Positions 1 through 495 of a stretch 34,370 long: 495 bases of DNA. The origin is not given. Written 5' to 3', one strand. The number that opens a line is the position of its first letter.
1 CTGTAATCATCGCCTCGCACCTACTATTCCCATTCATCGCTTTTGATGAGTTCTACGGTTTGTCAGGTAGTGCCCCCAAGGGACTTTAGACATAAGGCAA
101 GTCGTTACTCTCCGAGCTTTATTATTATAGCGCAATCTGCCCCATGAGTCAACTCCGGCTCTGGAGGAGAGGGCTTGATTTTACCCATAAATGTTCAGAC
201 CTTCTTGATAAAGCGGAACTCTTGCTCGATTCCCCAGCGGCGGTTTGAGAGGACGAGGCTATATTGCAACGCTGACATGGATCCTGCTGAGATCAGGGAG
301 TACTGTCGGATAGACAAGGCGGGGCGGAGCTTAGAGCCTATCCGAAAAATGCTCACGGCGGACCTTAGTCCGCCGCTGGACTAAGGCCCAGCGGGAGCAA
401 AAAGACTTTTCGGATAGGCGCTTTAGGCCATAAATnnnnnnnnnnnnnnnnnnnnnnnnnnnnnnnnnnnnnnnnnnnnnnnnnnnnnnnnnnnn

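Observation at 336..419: Twin-hairpin element family (three copies in 34 kb) with sequence-different but complementary closing stems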

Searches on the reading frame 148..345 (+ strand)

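Call 95: search_protein_families(library=pfam, proteins=[window:148-345:+], max_evalue=1)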
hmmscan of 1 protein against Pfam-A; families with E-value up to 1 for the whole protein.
seq(66 aa): 1 family
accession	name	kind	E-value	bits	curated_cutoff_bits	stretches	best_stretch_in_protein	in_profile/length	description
PF13335.12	Mg_chelatase_C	-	0.0032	18.5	26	1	28-61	17-47/94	Magnesium chelatase, subunit ChlI C-terminal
